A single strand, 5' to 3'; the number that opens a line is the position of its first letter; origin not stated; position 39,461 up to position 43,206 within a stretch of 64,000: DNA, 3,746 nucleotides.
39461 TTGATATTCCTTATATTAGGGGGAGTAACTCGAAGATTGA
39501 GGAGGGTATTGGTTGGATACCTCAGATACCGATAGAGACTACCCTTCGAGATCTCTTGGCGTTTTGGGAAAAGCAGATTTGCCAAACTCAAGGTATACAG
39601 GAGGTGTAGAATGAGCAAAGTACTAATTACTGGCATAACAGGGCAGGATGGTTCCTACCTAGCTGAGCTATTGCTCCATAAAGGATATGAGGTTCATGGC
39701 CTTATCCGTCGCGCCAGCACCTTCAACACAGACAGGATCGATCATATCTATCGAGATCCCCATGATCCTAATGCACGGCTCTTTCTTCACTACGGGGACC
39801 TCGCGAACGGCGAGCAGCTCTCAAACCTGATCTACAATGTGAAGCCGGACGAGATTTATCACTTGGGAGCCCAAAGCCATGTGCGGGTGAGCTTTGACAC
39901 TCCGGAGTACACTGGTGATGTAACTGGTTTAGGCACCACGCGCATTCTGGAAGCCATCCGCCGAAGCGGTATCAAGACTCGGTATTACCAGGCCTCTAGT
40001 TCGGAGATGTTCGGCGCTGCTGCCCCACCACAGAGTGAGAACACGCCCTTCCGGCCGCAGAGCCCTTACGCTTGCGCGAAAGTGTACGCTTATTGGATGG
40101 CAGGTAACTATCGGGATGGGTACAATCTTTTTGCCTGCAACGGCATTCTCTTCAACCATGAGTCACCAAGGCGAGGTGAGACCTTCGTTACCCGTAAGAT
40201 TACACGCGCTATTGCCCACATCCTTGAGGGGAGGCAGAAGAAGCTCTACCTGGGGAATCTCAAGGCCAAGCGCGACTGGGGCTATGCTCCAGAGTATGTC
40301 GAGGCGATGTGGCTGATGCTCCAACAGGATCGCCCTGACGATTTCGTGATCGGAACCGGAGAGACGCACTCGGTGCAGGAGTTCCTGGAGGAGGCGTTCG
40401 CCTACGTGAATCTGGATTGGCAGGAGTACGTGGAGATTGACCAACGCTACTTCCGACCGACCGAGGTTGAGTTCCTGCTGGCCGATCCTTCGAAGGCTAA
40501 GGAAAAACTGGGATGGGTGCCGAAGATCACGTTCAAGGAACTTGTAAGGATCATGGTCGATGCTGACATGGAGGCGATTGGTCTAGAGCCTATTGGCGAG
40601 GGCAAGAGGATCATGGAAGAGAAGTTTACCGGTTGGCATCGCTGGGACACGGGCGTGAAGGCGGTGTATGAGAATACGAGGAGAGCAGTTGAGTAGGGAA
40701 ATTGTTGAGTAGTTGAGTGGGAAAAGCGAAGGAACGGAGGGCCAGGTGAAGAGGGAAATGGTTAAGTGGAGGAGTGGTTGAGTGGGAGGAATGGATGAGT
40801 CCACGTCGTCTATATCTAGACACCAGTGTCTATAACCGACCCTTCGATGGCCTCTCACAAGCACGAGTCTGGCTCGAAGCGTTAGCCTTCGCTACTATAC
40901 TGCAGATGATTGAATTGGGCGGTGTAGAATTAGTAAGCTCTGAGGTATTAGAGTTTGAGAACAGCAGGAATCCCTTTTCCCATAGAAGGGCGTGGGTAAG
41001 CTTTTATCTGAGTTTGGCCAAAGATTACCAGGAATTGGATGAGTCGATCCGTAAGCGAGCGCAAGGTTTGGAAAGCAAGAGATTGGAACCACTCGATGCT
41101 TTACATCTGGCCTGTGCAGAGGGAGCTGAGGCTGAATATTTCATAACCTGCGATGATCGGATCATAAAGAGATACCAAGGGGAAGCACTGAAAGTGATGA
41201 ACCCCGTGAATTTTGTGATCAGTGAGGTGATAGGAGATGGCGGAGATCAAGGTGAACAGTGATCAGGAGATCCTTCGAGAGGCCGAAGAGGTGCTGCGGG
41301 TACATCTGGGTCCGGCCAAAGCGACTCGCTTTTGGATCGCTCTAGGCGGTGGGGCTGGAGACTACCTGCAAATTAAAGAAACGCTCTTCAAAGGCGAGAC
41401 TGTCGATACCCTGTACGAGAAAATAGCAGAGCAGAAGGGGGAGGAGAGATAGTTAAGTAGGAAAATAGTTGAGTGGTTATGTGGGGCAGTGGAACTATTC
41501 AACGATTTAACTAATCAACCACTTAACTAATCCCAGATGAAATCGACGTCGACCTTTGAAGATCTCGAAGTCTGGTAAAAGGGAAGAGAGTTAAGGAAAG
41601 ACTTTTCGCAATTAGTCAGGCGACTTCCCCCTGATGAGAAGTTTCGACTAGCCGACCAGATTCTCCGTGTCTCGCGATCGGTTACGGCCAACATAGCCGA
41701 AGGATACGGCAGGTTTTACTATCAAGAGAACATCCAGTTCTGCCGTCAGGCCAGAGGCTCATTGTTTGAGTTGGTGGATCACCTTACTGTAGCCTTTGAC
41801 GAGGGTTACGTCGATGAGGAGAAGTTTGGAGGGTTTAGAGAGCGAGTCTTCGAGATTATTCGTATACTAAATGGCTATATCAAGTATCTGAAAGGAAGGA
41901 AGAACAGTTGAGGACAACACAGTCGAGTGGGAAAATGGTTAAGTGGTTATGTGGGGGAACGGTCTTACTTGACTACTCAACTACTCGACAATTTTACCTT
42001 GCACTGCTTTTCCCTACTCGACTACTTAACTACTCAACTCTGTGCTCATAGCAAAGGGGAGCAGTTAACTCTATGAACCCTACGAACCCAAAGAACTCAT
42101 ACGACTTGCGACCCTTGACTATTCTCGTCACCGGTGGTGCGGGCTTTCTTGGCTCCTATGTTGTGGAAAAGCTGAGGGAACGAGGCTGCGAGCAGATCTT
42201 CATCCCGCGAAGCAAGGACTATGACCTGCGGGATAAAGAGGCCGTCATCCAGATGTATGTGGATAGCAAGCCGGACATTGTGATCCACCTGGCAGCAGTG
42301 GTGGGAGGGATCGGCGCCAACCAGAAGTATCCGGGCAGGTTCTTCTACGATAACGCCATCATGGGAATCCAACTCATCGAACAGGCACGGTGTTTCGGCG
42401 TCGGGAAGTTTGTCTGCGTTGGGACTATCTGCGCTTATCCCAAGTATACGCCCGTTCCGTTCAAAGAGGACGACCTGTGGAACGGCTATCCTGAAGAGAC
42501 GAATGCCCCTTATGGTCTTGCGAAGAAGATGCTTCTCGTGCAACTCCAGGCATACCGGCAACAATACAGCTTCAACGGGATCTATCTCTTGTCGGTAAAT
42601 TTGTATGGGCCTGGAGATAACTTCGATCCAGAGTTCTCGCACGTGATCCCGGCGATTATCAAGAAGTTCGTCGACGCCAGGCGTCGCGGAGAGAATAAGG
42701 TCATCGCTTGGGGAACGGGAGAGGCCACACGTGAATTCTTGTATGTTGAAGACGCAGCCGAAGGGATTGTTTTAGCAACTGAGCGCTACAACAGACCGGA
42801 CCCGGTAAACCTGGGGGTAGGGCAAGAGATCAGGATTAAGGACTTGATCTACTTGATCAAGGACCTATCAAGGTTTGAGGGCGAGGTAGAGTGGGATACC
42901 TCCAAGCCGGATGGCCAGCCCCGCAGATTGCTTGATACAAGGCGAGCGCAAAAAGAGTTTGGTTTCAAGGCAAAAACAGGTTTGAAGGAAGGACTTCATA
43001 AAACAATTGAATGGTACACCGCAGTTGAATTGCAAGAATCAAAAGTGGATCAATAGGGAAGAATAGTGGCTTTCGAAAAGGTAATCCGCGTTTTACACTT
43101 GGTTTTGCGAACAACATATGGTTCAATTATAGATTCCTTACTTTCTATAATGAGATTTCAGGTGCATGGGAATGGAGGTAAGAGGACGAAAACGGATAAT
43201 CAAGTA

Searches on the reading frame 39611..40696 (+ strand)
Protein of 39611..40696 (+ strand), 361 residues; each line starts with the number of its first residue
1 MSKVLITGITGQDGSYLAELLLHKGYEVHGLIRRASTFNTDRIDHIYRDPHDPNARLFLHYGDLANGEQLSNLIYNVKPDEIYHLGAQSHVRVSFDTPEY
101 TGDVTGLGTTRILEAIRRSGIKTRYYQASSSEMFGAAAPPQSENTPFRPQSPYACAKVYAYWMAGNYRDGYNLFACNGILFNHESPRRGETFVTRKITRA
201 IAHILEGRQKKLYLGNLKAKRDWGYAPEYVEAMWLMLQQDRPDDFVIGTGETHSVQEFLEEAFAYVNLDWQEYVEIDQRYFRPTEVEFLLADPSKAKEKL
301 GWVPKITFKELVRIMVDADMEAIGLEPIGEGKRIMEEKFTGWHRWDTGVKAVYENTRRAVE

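Call 66: search_protein_families(library=pfam, proteins=[window:39611-40696:+], max_evalue=0.01)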
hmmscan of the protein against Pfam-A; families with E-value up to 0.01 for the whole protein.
window:39611-40696:+ (361 aa): 4 families
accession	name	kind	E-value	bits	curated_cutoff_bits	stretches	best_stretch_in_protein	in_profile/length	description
PF16363.11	GDP_Man_Dehyd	-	6.5e-143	476.6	27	1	5-315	1-332/332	GDP-mannose 4,6 dehydratase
PF01370.27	Epimerase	-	4.1e-74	249.5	20.9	1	4-248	1-240/240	NAD dependent epimerase/dehydratase family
PF04321.23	RmlD_sub_bind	-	7.6e-07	28.9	27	1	3-158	2-130/287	RmlD substrate binding domain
PF02719.21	Polysacc_synt_2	-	0.00049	19.8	20.2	1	4-122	1-121/293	Polysaccharide biosynthesis protein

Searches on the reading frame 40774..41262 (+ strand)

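Call 66: search_protein_families(library=pfam, proteins=[window:40774-41262:+], max_evalue=0.01)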
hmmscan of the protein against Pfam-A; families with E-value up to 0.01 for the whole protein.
window:40774-41262:+ (162 aa): 1 family
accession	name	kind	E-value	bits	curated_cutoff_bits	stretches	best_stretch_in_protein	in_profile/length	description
PF01850.27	PIN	-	2.3e-08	35.1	23.6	1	14-133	2-116/120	PIN domain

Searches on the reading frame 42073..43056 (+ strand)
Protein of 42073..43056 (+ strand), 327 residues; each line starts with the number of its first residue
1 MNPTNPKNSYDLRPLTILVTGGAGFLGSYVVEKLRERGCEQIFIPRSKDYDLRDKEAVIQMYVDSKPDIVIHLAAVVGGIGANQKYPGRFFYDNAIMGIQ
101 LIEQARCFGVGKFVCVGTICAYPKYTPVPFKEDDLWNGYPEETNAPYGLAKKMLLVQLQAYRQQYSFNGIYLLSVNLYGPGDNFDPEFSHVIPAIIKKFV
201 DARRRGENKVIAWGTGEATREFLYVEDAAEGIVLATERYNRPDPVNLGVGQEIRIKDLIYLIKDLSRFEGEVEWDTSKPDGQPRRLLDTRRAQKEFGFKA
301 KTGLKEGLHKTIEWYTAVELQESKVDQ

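Call 66: search_protein_families(library=pfam, proteins=[window:42073-43056:+], max_evalue=0.01)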
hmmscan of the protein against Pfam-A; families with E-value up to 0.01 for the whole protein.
window:42073-43056:+ (327 aa): 5 families
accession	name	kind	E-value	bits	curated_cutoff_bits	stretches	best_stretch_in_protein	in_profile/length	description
PF01370.27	Epimerase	-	7.8e-55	186.3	20.9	1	17-248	1-240/240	NAD dependent epimerase/dehydratase family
PF16363.11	GDP_Man_Dehyd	-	1.3e-29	104.2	27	2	50-310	59-331/332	GDP-mannose 4,6 dehydratase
PF04321.23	RmlD_sub_bind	-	3.6e-08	33.3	27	1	16-76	2-61/287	RmlD substrate binding domain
PF02719.21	Polysacc_synt_2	-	1.2e-07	31.7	20.2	0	51-118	62-128/293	Polysaccharide biosynthesis protein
PF01073.25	3Beta_HSD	-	1.2e-06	28.2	22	0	51-244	53-237/280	3-beta hydroxysteroid dehydrogenase/isomerase family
